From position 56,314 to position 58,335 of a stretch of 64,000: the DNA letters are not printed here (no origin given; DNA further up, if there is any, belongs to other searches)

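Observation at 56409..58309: Orphan class-B (B12-binding) radical SAM enzyme as an isolated G+C-rich cassette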

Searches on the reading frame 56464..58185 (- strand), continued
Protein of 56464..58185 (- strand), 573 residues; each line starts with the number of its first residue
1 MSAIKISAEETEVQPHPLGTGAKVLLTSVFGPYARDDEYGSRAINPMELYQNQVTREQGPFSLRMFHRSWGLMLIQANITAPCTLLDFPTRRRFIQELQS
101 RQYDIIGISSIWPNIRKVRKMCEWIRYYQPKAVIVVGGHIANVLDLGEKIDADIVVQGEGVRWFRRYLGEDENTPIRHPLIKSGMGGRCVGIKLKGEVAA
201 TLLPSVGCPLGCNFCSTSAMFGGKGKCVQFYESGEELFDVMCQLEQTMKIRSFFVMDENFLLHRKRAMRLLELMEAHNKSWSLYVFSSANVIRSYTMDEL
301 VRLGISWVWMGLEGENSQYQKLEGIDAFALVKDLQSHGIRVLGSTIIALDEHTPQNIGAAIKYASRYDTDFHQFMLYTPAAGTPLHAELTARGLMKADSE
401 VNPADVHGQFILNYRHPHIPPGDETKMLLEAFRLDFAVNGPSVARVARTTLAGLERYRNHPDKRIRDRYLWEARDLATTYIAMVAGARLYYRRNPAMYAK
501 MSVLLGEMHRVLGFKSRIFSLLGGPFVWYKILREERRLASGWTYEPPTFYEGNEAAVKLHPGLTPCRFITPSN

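Call 111: search_protein_families(library=pfam, proteins=[L061:5726-8056:-, L061:4897-5631:+, L061:13184-14578:-, L061:15189-16481:-, L061:16891-18168:-, L119:9010-10026:+, L119:12243-12620:+, L119:13816-15063:-, L119:8155-8823:-, L119:6693-7538:-], max_evalue=0.0001)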
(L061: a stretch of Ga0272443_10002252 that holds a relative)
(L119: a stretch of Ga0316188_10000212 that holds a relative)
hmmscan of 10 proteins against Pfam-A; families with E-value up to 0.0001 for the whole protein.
L061:5726-8056:- (776 aa): 2 families
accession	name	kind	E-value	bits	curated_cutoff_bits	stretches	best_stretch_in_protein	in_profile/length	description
PF01326.24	PPDK_N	-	1.3e-54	186.2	27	1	28-316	2-316/328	Pyruvate phosphate dikinase, AMP/ATP-binding domain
PF00391.29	PEP-utilizers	-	3.1e-19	68.8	23.1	1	676-747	1-72/72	PEP-utilising enzyme, mobile domain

L061:4897-5631:+ (244 aa): 0 families

L061:13184-14578:- (464 aa): 5 families
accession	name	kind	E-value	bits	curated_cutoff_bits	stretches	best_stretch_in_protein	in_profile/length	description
PF02353.26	CMAS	-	5.9e-85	285.3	27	1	177-441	6-269/273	Mycolic acid cyclopropane synthetase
PF13649.12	Methyltransf_25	-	8.7e-12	46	27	1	237-331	1-97/97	Methyltransferase domain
PF08241.18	Methyltransf_11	-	4.1e-08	34.2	21.2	1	238-334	1-94/95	Methyltransferase domain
PF13489.12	Methyltransf_23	-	2.5e-07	31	27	1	231-343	20-121/164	Methyltransferase domain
PF08242.18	Methyltransf_12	-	2.6e-07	31.7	30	1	238-332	1-97/98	Methyltransferase domain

L061:15189-16481:- (430 aa): 4 families
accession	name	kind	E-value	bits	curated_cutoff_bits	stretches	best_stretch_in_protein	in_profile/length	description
PF01593.30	Amino_oxidase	-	1.6e-25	90.8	19.8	1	10-282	1-276/443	Flavin containing amine oxidoreductase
PF13450.12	NAD_binding_8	-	5.2e-12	46.3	21.9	1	5-72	1-66/68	NAD(P)-binding Rossmann-like domain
PF01266.30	DAO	-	5.5e-08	33.2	27.9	1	2-39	1-39/353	FAD dependent oxidoreductase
PF13454.12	NAD_binding_9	-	9.8e-06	26.1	21.8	0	4-36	1-38/155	FAD-NAD(P)-binding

L061:16891-18168:- (425 aa): 1 family
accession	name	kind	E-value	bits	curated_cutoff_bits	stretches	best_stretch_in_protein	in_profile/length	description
PF00999.27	Na_H_Exchanger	-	3.9e-43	148.2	26.2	1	39-420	2-374/375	Sodium/hydrogen exchanger, transmembrane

L119:9010-10026:+ (338 aa): 1 family
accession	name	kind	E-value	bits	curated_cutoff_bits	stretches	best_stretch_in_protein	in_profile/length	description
PF00487.30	FA_desaturase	-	8.2e-18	65.5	29.7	1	87-320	8-238/253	Fatty acid desaturase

L119:12243-12620:+ (125 aa): 1 family
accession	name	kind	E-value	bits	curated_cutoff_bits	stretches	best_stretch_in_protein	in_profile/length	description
PF02353.26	CMAS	-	7.9e-30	104.5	27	1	1-120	162-273/273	Mycolic acid cyclopropane synthetase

L119:13816-15063:- (415 aa): 2 families
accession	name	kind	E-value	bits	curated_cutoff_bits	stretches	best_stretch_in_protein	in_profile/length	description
PF00109.32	ketoacyl-synt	-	3.4e-50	171.4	20.8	1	5-248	2-252/252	Beta-ketoacyl synthase, N-terminal domain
PF02801.28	Ketoacyl-synt_C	-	7.2e-41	139.4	20.8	1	256-370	1-118/119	Beta-ketoacyl synthase, C-terminal domain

L119:8155-8823:- (222 aa): 1 family
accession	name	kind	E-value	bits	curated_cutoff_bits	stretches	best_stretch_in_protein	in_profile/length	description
PF04116.19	FA_hydroxylase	-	1.5e-20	74.4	31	1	73-211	2-132/132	Fatty acid hydroxylase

L119:6693-7538:- (281 aa): 0 families
